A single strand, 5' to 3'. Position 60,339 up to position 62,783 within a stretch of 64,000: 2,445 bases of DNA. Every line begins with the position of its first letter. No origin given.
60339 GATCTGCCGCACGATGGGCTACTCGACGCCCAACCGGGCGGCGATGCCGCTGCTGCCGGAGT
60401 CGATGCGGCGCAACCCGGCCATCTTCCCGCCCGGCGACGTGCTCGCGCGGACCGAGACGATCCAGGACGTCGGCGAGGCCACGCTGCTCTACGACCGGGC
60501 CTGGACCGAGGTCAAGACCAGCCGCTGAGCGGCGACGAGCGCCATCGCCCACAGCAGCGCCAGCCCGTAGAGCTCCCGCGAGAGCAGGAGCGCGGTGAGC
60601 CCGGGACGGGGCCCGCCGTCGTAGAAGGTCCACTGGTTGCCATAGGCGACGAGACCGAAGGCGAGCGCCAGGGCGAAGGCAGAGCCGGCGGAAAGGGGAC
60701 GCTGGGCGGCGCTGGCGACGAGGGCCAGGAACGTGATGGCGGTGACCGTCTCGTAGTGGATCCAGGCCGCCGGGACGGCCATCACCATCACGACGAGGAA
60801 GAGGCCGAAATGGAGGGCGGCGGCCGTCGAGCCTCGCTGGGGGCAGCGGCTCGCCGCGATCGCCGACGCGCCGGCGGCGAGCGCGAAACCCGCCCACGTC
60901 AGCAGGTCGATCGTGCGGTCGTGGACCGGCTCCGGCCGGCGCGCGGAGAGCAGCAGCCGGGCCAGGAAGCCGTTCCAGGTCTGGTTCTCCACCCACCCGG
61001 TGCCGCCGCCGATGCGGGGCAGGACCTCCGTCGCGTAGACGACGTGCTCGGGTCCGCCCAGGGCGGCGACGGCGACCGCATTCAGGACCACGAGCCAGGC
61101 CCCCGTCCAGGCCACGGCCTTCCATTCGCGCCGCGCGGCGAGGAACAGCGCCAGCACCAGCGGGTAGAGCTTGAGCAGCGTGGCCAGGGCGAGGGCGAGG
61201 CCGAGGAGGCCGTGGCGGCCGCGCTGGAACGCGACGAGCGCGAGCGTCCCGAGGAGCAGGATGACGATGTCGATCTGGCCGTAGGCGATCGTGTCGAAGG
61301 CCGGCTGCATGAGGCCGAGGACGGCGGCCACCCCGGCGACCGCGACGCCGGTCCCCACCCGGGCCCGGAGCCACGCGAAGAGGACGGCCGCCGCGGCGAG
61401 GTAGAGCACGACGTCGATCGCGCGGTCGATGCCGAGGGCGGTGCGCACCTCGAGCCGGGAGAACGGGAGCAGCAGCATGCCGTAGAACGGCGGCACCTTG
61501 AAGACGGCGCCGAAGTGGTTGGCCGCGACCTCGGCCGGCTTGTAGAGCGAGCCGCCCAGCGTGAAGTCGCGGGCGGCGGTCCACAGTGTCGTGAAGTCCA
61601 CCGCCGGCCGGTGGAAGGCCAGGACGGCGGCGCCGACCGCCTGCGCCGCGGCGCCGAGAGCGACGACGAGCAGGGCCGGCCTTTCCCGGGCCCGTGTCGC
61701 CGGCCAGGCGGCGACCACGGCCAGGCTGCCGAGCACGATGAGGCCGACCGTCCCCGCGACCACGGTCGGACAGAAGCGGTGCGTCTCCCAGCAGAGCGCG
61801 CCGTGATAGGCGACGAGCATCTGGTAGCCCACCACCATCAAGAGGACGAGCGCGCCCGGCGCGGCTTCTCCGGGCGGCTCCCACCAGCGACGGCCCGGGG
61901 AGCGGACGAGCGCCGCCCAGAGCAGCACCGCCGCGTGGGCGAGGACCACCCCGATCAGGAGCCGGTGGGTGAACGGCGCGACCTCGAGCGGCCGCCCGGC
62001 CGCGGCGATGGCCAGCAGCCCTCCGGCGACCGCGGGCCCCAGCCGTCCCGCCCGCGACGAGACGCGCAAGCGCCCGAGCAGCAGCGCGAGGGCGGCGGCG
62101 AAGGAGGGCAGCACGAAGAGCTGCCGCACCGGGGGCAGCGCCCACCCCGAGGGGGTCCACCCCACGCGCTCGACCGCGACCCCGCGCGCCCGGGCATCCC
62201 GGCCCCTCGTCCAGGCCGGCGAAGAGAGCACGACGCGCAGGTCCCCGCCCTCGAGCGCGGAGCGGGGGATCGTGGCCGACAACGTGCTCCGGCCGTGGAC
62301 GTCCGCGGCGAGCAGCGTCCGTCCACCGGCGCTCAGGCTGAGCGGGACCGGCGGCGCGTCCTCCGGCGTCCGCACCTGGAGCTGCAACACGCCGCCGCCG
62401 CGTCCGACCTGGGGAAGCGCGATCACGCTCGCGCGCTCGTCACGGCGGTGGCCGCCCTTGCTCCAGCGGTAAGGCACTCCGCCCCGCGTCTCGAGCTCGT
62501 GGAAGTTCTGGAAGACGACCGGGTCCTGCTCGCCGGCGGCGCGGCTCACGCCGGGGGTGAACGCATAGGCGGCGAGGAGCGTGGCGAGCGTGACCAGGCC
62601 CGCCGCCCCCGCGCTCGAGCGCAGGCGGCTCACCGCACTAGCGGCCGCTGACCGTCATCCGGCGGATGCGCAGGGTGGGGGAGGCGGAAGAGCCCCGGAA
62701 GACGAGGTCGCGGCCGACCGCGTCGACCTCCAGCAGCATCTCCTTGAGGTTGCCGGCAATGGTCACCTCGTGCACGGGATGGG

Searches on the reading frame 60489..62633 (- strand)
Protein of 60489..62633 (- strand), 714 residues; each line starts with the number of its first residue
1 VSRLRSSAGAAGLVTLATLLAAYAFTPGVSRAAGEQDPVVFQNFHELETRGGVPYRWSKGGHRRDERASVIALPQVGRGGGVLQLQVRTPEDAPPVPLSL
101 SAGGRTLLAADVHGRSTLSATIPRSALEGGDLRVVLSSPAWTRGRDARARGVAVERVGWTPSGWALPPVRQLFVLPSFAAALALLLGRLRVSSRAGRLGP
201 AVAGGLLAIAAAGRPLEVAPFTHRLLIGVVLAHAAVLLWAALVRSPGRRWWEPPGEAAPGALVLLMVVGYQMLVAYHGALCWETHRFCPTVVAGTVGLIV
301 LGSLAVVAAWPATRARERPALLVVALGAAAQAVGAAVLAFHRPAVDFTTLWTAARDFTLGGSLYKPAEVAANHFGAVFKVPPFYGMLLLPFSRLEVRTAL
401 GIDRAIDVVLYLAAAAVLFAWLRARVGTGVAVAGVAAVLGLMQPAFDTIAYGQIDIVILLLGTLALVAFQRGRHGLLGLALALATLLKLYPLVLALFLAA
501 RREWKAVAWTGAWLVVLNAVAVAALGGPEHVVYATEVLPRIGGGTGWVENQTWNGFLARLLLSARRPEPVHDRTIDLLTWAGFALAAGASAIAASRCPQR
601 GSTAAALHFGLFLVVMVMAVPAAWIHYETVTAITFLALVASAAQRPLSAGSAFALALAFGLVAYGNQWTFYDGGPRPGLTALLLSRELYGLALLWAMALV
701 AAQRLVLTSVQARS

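Call 90: search_protein_families(library=pfam, proteins=[window:60489-62633:-], max_evalue=0.00001)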
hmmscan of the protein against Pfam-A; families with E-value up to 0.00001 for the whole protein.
window:60489-62633:- (714 aa): 1 family
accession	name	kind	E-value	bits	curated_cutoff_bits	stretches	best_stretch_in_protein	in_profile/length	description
PF09594.16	GT87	-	5.6e-27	95.5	25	1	381-619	4-235/237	Glycosyltransferase family 87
